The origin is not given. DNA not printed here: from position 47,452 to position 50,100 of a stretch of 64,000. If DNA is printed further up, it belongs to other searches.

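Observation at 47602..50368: FtsI with a C-terminal PASTA domain and an ORF-less ~600-bp gap between ftsL and ftsI inside the dcw cluster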

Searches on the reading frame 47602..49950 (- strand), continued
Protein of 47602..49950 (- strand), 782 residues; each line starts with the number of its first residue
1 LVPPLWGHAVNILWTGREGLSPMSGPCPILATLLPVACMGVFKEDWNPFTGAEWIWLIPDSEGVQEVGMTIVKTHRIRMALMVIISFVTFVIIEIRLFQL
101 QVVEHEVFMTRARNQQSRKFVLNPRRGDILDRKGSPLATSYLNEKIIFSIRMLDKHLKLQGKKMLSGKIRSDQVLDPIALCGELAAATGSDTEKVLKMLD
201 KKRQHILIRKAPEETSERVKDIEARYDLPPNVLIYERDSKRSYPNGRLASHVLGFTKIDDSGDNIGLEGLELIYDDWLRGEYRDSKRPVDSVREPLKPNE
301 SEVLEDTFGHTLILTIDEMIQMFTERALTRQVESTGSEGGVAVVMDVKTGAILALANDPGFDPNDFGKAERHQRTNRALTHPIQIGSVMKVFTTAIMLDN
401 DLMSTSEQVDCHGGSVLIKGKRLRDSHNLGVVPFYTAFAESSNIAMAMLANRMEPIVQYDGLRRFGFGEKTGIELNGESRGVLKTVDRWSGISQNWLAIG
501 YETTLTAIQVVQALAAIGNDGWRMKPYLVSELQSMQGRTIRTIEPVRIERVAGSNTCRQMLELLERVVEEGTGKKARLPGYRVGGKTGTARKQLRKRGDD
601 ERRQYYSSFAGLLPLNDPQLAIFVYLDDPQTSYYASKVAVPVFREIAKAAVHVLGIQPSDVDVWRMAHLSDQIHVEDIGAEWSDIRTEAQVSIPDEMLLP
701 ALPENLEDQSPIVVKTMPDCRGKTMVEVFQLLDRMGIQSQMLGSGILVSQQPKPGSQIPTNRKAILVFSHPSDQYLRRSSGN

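Call 18: find_encoding_contigs(protein=P0016, flank=5000, max_places=1)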
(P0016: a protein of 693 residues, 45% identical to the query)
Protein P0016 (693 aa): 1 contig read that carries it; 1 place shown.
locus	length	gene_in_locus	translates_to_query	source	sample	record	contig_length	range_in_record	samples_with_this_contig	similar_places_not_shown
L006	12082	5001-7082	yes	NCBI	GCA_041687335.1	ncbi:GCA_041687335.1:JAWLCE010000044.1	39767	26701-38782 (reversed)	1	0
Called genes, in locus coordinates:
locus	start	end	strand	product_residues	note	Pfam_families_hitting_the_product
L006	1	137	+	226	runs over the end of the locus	PF01695:IstB_IS21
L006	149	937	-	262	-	-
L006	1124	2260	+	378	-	PF07470:Glyco_hydro_88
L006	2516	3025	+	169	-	PF02381:MraZ (faint)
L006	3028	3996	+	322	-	PF01795:Methyltransf_5, PF13649:Methyltransf_25 (faint)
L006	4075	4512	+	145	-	PF04977:DivIC (weak)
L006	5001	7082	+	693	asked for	PF03717:PBP_dimer, PF00905:Transpeptidase, PF03793:PASTA (weak)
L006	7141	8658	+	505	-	PF01225:Mur_ligase (faint), PF08245:Mur_ligase_M, PF02875:Mur_ligase_C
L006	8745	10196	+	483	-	PF01225:Mur_ligase (weak), PF08245:Mur_ligase_M, PF02875:Mur_ligase_C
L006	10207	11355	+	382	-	PF00953:Glycos_transf_4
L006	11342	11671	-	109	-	PF01597:GCV_H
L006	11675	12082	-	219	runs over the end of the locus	PF01694:Rhomboid, PF08551:DUF1751 (weak)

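Call 23: find_related_loci(query=A2, collection=genome_contigs, flank=3500)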
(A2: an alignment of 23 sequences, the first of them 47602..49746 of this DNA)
Query A2 (714 aa) in genome_contigs; peptide patterns used: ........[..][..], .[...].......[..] (x = any residue, [..] = any of these).
600 stretches matched a pattern (row limit reached: there are more); 572 encode a relative of the query (tblastn E <= 1e-3); the best 80 are kept; 80 distinct loci.
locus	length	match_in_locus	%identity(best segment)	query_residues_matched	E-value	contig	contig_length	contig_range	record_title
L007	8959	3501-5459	38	5-703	6e-147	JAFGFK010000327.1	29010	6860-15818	MAG: Candidatus Sumerlaeota bacterium isolate Zod_Metabat.1312 k87_7932380, whole genome shotgun sequence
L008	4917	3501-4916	44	3-492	2e-130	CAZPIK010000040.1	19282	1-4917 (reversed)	MAG TPA_asm: uncultured Candidatus Sumerlaeota bacterium isolate SRP237561_co1_93 genome assembly, contig: NODE_4709_len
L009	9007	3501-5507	38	7-703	4e-123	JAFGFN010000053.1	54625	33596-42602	MAG: Candidatus Sumerlaeota bacterium isolate Zod_Metabat.1318 k87_3586513, whole genome shotgun sequence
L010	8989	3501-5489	30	4-698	2e-90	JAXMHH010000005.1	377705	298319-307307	MAG: bacterium isolate STL-UBA1 C1.96.fa-5, whole genome shotgun sequence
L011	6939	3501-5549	31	13-690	5e-88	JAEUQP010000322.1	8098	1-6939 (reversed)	MAG: Acidobacteria bacterium isolate new MAG-254 k141_481935, whole genome shotgun sequence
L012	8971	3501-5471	32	10-690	5e-87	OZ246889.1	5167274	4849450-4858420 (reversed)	MAG: Acidobacteriota bacterium isolate ff652510-edf4-4ec4-9be5-423faa167112 genome assembly, chromosome: 1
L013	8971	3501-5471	32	10-690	2e-86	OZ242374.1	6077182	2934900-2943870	MAG: Acidobacteriota bacterium isolate c92be0c8-fdd0-4eb5-bb74-4645c7abf429 genome assembly, chromosome: 1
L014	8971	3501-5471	31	10-690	1e-83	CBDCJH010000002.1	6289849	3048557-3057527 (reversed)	MAG: Acidobacteriota bacterium isolate c5bec7bd-8743-43d4-8d4a-7f4ec31ca422 genome assembly, contig: contig_2, whole gen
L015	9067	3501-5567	29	7-690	7e-83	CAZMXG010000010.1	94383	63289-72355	MAG TPA_asm: uncultured Heliomicrobium sp. isolate SRP173033_co1_351 genome assembly, contig: NODE_307_length_94383_cov_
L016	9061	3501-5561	30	4-705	8e-82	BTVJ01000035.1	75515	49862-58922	MAG: Myxococcales bacterium AMX-MBFR-64 DNA, sequence035, whole genome shotgun sequence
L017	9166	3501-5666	29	13-704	4e-81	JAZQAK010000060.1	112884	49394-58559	MAG: Feifaniaceae bacterium isolate T1900044642_TS20190108.MAGScoT_cleanbin_000095 SGB_1294_k141_494811, whole genome sh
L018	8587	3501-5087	33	28-596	4e-81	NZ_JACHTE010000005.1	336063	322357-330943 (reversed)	Marilutibacter penaei strain SG-8 NODE_5_length_336063_cov_83.667157, whole genome shotgun sequence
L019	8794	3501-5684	30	7-702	2e-79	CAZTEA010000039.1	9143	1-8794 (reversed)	MAG TPA_asm: uncultured Oscillospiraceae bacterium isolate SRP350583_co1_56 genome assembly, contig: NODE_12612_length_9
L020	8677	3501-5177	33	3-592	1e-78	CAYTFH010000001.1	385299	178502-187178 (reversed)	MAG TPA_asm: uncultured bacterium isolate binchicken_co30_114 genome assembly, contig: NODE_17_length_385299_cov_105.296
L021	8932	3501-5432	32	1-690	7e-79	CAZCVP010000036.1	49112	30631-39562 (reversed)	MAG TPA_asm: uncultured Enterobacterales bacterium isolate SRP077602_co7_381 genome assembly, contig: NODE_3140_length_4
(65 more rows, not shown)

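Call 33: find_encoding_contigs(protein=P0009, flank=3000, max_places=1)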
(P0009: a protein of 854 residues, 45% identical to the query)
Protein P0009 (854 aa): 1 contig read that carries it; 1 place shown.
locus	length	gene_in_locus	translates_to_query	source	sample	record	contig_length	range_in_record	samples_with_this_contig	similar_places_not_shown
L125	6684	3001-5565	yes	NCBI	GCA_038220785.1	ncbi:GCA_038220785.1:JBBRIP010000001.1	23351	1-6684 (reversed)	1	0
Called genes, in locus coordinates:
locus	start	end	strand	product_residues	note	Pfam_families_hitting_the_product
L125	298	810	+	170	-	PF02381:MraZ (faint)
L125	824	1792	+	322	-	PF01795:Methyltransf_5, PF13649:Methyltransf_25 (weak), PF13847:Methyltransf_31 (faint)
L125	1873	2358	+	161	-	-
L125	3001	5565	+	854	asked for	PF03717:PBP_dimer, PF21922:PBP_dimer_2 (faint), PF00905:Transpeptidase, PF03793:PASTA (weak)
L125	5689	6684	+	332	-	?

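Call 34: find_encoding_contigs(protein=P0011, flank=3000, max_places=1)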
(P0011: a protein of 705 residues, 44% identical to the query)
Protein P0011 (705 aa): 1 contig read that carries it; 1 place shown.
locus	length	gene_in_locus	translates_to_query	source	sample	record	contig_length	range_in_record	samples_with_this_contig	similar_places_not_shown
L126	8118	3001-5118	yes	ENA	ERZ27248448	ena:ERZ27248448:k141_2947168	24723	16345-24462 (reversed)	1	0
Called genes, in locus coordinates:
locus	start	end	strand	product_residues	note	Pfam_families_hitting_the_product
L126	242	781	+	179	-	PF02381:MraZ (weak)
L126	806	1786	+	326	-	PF01795:Methyltransf_5, PF13649:Methyltransf_25 (faint)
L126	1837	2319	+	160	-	-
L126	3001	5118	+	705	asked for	PF03717:PBP_dimer, PF00905:Transpeptidase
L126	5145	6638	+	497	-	PF01225:Mur_ligase (weak), PF08245:Mur_ligase_M, PF02875:Mur_ligase_C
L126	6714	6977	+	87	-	-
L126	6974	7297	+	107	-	PF05016:ParE_toxin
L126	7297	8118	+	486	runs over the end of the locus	PF01225:Mur_ligase (weak), PF08245:Mur_ligase_M, PF02875:Mur_ligase_C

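Call 35: find_encoding_contigs(protein=P0021, flank=3000, max_places=1)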
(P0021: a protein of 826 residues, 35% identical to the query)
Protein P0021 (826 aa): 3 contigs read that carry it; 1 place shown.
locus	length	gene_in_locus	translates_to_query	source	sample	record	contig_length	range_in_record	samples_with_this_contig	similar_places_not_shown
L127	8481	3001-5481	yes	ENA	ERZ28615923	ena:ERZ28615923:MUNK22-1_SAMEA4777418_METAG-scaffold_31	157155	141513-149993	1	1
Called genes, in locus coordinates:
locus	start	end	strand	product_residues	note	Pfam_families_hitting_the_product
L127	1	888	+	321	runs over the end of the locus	PF01209:Ubie_methyltran (faint), PF01795:Methyltransf_5, PF13649:Methyltransf_25 (faint), PF13847:Methyltransf_31 (faint)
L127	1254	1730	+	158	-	-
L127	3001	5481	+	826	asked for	PF03717:PBP_dimer, PF00905:Transpeptidase, PF03793:PASTA (weak)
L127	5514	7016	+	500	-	PF01225:Mur_ligase (faint), PF08245:Mur_ligase_M, PF02875:Mur_ligase_C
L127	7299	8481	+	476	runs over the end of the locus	PF01225:Mur_ligase, PF08245:Mur_ligase_M, PF02875:Mur_ligase_C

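Call 36: find_encoding_contigs(protein=P0022, flank=3000, max_places=1)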
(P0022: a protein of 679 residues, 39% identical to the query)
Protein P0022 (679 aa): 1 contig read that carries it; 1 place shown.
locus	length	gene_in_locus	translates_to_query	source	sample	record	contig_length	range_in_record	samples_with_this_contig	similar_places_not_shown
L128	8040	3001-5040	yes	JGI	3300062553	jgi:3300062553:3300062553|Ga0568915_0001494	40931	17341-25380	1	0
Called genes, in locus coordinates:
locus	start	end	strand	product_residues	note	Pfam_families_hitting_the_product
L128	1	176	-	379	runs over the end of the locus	PF13439:Glyco_transf_4, PF13579:Glyco_trans_4_4, PF20706:GT4-conflict, PF00534:Glycos_transf_1, PF13692:Glyco_trans_1_4, PF13524:Glyco_trans_1_2 (weak)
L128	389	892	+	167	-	PF02381:MraZ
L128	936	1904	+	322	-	PF01795:Methyltransf_5, PF01209:Ubie_methyltran (weak), PF13847:Methyltransf_31, PF13649:Methyltransf_25 (weak)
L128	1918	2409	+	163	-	-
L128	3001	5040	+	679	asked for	PF03717:PBP_dimer, PF00905:Transpeptidase, PF03793:PASTA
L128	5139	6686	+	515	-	PF01225:Mur_ligase, PF08245:Mur_ligase_M, PF02875:Mur_ligase_C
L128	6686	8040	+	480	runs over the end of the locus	PF01225:Mur_ligase, PF08245:Mur_ligase_M, PF02875:Mur_ligase_C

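Call 71: find_encoding_contigs(protein=P0008, flank=3000, max_places=1)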
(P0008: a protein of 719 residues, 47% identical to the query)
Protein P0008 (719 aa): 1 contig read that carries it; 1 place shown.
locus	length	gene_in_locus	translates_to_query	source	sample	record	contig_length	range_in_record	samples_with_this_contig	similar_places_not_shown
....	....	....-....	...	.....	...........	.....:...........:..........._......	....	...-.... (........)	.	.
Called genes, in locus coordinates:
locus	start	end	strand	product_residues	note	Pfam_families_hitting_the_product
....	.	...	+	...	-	?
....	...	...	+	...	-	-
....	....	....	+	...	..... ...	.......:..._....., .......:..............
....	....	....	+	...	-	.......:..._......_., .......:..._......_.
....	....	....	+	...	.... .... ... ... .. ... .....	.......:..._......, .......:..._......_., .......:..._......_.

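Call 72: find_encoding_contigs(protein=P0003, flank=3000, max_places=1)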
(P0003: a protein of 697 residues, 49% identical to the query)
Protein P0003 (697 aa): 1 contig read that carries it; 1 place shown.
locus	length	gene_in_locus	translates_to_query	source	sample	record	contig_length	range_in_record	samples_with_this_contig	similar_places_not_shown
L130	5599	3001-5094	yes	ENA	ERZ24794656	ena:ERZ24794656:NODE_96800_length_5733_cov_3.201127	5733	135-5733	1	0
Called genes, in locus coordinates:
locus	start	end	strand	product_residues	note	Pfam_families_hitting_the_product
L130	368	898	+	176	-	PF02381:MraZ (weak)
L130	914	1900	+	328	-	PF01795:Methyltransf_5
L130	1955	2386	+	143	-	-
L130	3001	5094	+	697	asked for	PF03717:PBP_dimer, PF00905:Transpeptidase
